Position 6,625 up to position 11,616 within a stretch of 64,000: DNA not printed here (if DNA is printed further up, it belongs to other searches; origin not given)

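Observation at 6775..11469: A single 1564-aa polypeptide fuses four glycan-assembly modules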

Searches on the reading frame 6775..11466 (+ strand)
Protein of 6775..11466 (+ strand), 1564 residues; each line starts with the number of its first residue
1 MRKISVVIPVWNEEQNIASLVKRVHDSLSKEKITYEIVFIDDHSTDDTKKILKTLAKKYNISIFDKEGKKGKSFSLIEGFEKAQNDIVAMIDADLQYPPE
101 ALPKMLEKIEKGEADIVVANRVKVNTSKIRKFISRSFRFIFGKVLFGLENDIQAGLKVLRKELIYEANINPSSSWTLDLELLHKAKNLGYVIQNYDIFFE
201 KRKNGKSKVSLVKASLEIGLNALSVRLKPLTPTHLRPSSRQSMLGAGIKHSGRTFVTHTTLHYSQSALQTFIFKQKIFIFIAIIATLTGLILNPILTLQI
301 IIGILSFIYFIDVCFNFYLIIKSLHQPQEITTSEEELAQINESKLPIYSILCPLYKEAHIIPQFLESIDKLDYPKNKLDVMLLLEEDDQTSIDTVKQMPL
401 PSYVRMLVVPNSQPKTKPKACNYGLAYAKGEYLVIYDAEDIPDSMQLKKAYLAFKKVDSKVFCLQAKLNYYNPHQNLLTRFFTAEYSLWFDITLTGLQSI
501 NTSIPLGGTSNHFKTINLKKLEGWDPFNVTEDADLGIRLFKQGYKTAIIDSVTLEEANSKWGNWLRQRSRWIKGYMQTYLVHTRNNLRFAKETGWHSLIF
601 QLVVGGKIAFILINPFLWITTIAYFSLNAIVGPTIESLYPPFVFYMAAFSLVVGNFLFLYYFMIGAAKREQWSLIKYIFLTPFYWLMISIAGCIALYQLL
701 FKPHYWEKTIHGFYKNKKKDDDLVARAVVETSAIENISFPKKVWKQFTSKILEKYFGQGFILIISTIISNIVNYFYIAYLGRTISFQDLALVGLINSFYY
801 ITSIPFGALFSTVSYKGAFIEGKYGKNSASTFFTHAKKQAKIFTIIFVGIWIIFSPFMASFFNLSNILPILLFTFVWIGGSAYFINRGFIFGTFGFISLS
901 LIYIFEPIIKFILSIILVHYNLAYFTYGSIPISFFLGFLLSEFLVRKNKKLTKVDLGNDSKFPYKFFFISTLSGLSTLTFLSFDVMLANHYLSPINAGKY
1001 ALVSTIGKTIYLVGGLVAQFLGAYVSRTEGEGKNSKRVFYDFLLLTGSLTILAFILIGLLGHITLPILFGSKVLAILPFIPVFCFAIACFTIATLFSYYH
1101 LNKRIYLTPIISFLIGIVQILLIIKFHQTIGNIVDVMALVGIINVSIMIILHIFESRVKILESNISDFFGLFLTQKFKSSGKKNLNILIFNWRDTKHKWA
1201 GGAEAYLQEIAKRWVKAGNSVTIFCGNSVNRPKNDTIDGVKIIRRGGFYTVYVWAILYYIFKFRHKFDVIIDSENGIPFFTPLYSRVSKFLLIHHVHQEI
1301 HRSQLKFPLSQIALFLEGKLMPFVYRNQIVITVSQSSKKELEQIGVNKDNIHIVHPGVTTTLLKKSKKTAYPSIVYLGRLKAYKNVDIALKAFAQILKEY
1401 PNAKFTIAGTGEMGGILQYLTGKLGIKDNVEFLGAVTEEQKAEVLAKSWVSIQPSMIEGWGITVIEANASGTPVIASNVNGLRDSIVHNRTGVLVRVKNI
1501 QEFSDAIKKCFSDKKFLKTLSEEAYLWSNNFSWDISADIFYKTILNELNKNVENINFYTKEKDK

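Call 4: search_protein_families(library=pfam, proteins=[window:6775-11466:+], max_evalue=0.1)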
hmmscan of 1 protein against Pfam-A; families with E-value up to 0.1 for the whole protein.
window:6775-11466:+ (1564 aa): 14 families
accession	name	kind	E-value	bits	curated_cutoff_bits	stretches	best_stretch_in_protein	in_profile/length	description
PF00535.33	Glycos_transf_2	-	2.2e-43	148.6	23.3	2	5-163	1-163/168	Glycosyl transferase family 2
PF00534.26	Glycos_transf_1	-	4.6e-42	143.9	26.4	1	1366-1526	10-171/172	Glycosyl transferases group 1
PF13692.12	Glyco_trans_1_4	-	8.2e-32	110.8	27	1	1372-1513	2-142/142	Glycosyl transferases group 1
PF13641.12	Glyco_tranf_2_3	-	4e-30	106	27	2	348-574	3-230/230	Glycosyltransferase like family 2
PF13632.12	Glyco_trans_2_3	-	1.1e-19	71.4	27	1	433-629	2-194/198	Glycosyl transferase family group 2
PF13439.12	Glyco_transf_4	-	4.5e-16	59.8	28.5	1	1201-1360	2-168/170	Glycosyltransferase Family 4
PF20706.3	GT4-conflict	-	7.7e-10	38.7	26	1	1335-1489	155-323/385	Family 4 Glycosyltransferase in conflict systems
PF13506.12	Glyco_transf_21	-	9.7e-10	38.6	21.7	2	67-130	13-76/174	Glycosyl transferase family 21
PF10111.15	Glyco_tranf_2_2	-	2.6e-08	34.1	27.3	1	5-111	1-113/276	Glycosyltransferase like family 2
PF13579.12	Glyco_trans_4_4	-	7.1e-07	30.1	29.7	1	1201-1357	1-158/158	Glycosyl transferase 4-like domain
PF13524.12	Glyco_trans_1_2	-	0.0027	18.1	25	1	1395-1525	8-126/144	Glycosyl transferase-like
PF03452.20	Anp1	-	0.003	17.5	28.8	1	350-389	25-64/263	Anp1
PF17020.10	DUF5097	-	0.0053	17.5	29.7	1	12-77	18-81/119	Domain of unknown function (DUF5097)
PF13733.12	Glyco_transf_7N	-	0.021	14.9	27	1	2-46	47-91/134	N-terminal region of glycosyl transferase group 7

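Call 7: search_protein_families(library=ncbifam, proteins=[window:6775-11466:+], max_evalue=1)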
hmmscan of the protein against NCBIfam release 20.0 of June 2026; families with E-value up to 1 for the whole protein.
window:6775-11466:+ (1564 aa): 65 families (the best 25 are shown)
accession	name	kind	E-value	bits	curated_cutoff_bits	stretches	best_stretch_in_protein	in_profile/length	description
TIGR03937.1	PgaC_IcaA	equivalog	4.5e-33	114.8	422.3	2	308-702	5-393/407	poly-beta-1,6-N-acetyl-D-glucosamine synthase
TIGR03449.1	mycothiol_MshA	equivalog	2.1e-30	106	462.5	1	1328-1540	167-396/406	D-inositol-3-phosphate glycosyltransferase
NF007986.1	PRK10714.1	equivalog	1.5e-23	83.3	529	1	2-214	6-215/316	undecaprenyl-phosphate 4-deoxy-4-formamido-L-arabinose transferase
NF041876.1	EPS_EpsE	equivalog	3.5e-23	82.5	400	1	1347-1524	184-372/389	exopolysaccharide biosynthesis GT4 family glycosyltransferase EpsE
NF041010.1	glycosy_Agl16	equivalog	3.5e-22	78.8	575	1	1201-1535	15-339/352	glycosylation protein Agl16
TIGR03088.1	stp2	hypoth_equivalog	1.4e-21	76.9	409.05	1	1343-1538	166-364/374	TIGR03088 family PEP-CTERM/XrtA system glycosyltransferase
NF047588.1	GlcsyltransPgfSStrep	equivalog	5.4e-21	75.1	500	1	3-146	2-146/308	glycosyltransferase PgfS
TIGR04182.1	glyco_TIGR04182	equivalog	2.9e-19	69.5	325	1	4-221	2-213/293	S-layer glycoprotein N-glycosyltransferase AglJ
TIGR04283.1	glyco_like_mftF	equivalog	5.7e-19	68.6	182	2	4-128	1-115/221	TIGR04283 family arsenosugar biosynthesis glycosyltransferase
NF046085.1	XrtY_assoc_Gly1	equivalog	8.9e-19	67.6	400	1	1330-1524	164-360/387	XrtY-associated glycosyltransferase XYAG1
TIGR04157.1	glyco_rSAM_CFB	subfamily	1e-18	67.5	400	1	1328-1522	171-374/406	TIGR04157 family glycosyltransferase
TIGR03965.1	mycofact_glyco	equivalog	3.3e-18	65.8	280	2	2-122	74-191/467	mycofactocin biosynthesis glycosyltransferase MftF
TIGR03999.1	thiol_BshA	equivalog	3.4e-18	65.7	273.7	1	1328-1531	146-357/375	N-acetyl-alpha-D-glucosaminyl L-malate synthase BshA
TIGR03111.1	glyc2_xrt_Gpos1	hypoth_equivalog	6.8e-18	64.7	363.95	2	320-695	22-406/439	TIGR03111 family XrtG-associated glycosyltransferase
NF047880.1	glyco_SdgA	exception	2.5e-17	62.6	800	1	1327-1532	269-475/488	serine-aspartate repeat adhesin O-glycosyltransferase SdgA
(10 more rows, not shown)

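Call 10: find_homologous_proteins(query=window:6775-11466:+, max_evalue=1e-10)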
Query window:6775-11466:+ (1564 aa): 1773 proteins with E <= 1e-10 among 8000 candidates; the best 120 are listed.
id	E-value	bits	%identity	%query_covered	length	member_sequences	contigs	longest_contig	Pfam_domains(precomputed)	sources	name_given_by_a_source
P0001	0.0e+0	3508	100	100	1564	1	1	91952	PF13632.13,PF10111.15,PF13506.14,PF13641.13,PF00534.27,PF13579.13,PF13439.13,PF00535.33,PF20706.4,PF13692.13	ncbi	-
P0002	0.0e+0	1993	56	99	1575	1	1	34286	PF13632.13,PF10111.15,PF13506.14,PF13641.13,PF00534.27,PF13439.13,PF00535.33,PF20706.4,PF13692.13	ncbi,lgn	-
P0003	0.0e+0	1991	57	99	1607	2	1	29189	PF13632.13,PF10111.15,PF13506.14,PF13641.13,PF00534.27,PF13439.13,PF00535.33,PF20706.4,PF13692.13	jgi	-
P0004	0.0e+0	1936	55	99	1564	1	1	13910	PF13632.13,PF10111.15,PF13506.14,PF13641.13,PF00534.27,PF13579.13,PF13439.13,PF00535.33,PF20706.4,PF13692.13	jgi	jgi:cellulose synthase/poly-beta-1,6-N-acetylglucosamine synthase-like glycosyltransferase/glycosylt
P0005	0.0e+0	1925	56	99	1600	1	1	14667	PF13632.13,PF10111.15,PF13506.14,PF13641.13,PF00534.27,PF13579.13,PF13439.13,PF00535.33,PF20706.4,PF13692.13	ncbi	-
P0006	0.0e+0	1925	55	99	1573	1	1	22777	PF13632.13,PF13506.14,PF13641.13,PF00534.27,PF13579.13,PF13439.13,PF00535.33,PF20706.4,PF13692.13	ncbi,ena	-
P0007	0.0e+0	1919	56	98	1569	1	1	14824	PF13632.13,PF10111.15,PF13506.14,PF13641.13,PF00534.27,PF13579.13,PF13439.13,PF00535.33,PF20706.4,PF13692.13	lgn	-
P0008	0.0e+0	1919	55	100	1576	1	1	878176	PF13632.13,PF13506.14,PF13641.13,PF00534.27,PF13579.13,PF13439.13,PF00535.33,PF20706.4,PF13692.13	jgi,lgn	-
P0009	0.0e+0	1911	54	99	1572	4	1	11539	PF13632.13,PF13506.14,PF13641.13,PF00534.27,PF13579.13,PF13439.13,PF00535.33,PF20706.4,PF13692.13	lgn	-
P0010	0.0e+0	1907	54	99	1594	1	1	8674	PF13632.13,PF10111.15,PF13506.14,PF13641.13,PF00534.27,PF13579.13,PF13439.13,PF00535.33,PF20706.4,PF13692.13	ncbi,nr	ncbi:MAG TPA: glycosyltransferase [Patescibacteria group bacterium]|nr:glycosyltransferase [Patescib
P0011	0.0e+0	1901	55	99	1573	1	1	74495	PF13632.13,PF10111.15,PF13506.14,PF13641.13,PF00534.27,PF13579.13,PF13439.13,PF00535.33,PF20706.4,PF13692.13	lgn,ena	-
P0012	0.0e+0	1898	55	99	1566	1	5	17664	PF13632.13,PF10111.15,PF13506.14,PF13641.13,PF00534.27,PF13439.13,PF00535.33,PF20706.4,PF13692.13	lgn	-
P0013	0.0e+0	1890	55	99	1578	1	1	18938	PF13632.13,PF10111.15,PF13641.13,PF00534.27,PF13579.13,PF13439.13,PF00535.33,PF20706.4,PF13692.13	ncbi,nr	ncbi:MAG: glycosyltransferase [Candidatus Levybacteria bacterium]|nr:glycosyltransferase [Candidatus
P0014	0.0e+0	1889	55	99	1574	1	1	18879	PF13632.13,PF01943.23,PF10111.15,PF13506.14,PF13641.13,PF00534.27,PF13439.13,PF13440.12,PF00535.33,PF20706.4,PF13692.13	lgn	-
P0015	0.0e+0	1889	54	100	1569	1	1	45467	PF13632.13,PF13506.14,PF13641.13,PF00534.27,PF13439.13,PF00535.33,PF20706.4,PF13692.13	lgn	-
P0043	0.0e+0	1810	50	99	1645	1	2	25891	PF10111.15,PF13506.14,PF13579.13,PF13524.13,PF13439.13,PF00535.33,PF13692.13,PF13632.13,PF13641.13,PF00534.27,PF13440.12,PF20706.4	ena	-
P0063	0.0e+0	1774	51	99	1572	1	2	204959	PF13632.13,PF10111.15,PF13506.14,PF13641.13,PF00534.27,PF13579.13,PF13439.13,PF00535.33,PF20706.4,PF13692.13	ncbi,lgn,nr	ncbi:glycosyltransferase [Candidatus Gottesmanbacteria bacterium]|nr:glycosyltransferase [Candidatus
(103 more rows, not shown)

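Call 17: find_related_loci(query=A1, collection=genome_contigs, flank=10000)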
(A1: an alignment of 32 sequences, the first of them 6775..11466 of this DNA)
Query A1 (1564 aa) in genome_contigs; peptide patterns used: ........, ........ (x = any residue, [..] = any of these).
600 stretches matched a pattern (row limit reached: there are more); 583 encode a relative of the query (tblastn E <= 1e-3); the best 80 are kept; 80 distinct loci.
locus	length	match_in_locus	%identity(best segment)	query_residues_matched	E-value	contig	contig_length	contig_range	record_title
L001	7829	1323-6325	53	2-1553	0e+0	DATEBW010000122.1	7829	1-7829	MAG TPA_asm: Patescibacteria group bacterium isolate SMAG_U8255 k141_2166770, whole genome shotgun sequence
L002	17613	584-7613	52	1-1551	0e+0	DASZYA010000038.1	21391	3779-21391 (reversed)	MAG TPA_asm: Patescibacteria group bacterium isolate SMAG_U6198 k141_432172, whole genome shotgun sequence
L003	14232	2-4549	52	55-1544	0e+0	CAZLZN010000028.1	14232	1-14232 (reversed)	MAG TPA_asm: uncultured Gammaproteobacteria bacterium isolate SRP278252_co2_871 genome assembly, contig: NODE_8869_lengt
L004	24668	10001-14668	50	1-1549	0e+0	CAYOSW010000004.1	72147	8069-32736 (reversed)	MAG TPA_asm: uncultured Gammaproteobacteria bacterium isolate binchicken_co105_397 genome assembly, contig: NODE_394_len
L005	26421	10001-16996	50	1-1557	0e+0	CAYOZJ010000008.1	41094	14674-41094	MAG TPA_asm: uncultured Gammaproteobacteria bacterium isolate SRP200132_co1_666 genome assembly, contig: NODE_1578_lengt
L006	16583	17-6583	53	3-1550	0e+0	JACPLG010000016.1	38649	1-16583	MAG: Candidatus Levyibacteriota bacterium isolate NC_groundwater_515_Ag_S-0.1um_38_10 S35_SO-1_scaffold_398900, whole ge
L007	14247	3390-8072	49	4-1551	0e+0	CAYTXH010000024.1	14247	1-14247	MAG TPA_asm: uncultured Gammaproteobacteria bacterium isolate SRP278252_co2_10 genome assembly, contig: NODE_8856_length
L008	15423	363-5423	48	1-1544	0e+0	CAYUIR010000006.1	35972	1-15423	MAG TPA_asm: uncultured Bdellovibrionales bacterium isolate SRP219642_co6_142 genome assembly, contig: NODE_774_length_3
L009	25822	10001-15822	48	1-1537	0e+0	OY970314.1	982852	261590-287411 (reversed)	MAG: Candidatus Woesebacteria bacterium isolate MFD01299.bin.c.5 genome assembly, chromosome: 1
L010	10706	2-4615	49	14-1544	0e+0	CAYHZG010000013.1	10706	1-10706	MAG TPA_asm: uncultured Candidatus Saccharibacteria bacterium isolate ERP119705_co17_617 genome assembly, contig: NODE_9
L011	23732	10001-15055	48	2-1544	0e+0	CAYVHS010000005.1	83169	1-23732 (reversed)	MAG TPA_asm: uncultured Bdellovibrionales bacterium isolate SRP278252_co2_49 genome assembly, contig: NODE_404_length_83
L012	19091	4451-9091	48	1-1553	0e+0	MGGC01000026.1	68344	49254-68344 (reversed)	MAG: Candidatus Woesebacteria bacterium RIFCSPHIGHO2_01_FULL_38_10 rifcsphigho2_01_scaffold_3471, whole genome shotgun s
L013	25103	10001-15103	48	1-1553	0e+0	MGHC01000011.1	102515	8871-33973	MAG: Candidatus Woesebacteria bacterium RIFCSPLOWO2_01_FULL_39_10 rifcsplowo2_01_scaffold_2422, whole genome shotgun seq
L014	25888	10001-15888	47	4-1544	0e+0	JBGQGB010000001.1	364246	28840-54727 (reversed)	MAG: Candidatus Doudnabacteria bacterium isolate OBJ2_061818_090_38 k141_512501_length_364246_cov_22.5027, whole genome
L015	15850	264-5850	48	1-1540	0e+0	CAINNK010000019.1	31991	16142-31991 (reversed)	uncultured bacterium isolate AM_bin-0953 genome assembly, contig: bin-0953:19/46, whole genome shotgun sequence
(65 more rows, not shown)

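Call 35: list_cluster_members(proteins=[P0001, P0063, P0013])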
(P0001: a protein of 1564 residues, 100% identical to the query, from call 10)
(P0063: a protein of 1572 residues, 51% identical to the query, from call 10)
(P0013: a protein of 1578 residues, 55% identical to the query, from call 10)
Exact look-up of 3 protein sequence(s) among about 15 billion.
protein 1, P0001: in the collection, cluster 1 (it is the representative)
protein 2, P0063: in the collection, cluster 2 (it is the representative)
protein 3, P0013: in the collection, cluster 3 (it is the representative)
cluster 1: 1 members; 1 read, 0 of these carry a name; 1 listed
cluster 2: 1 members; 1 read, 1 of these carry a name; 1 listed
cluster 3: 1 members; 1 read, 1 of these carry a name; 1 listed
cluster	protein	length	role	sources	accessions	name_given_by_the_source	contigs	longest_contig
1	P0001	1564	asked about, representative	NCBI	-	-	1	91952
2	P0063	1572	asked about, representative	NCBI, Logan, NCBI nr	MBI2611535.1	glycosyltransferase [Candidatus Gottesmanbacteria bacterium]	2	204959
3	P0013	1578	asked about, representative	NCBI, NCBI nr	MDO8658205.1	MAG: glycosyltransferase [Candidatus Levybacteria bacterium] | glycosyltransferase [Candidatus Levybacteria bacterium]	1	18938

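Call 81: find_encoding_contigs(protein=P0001, flank=1000, max_places=2)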
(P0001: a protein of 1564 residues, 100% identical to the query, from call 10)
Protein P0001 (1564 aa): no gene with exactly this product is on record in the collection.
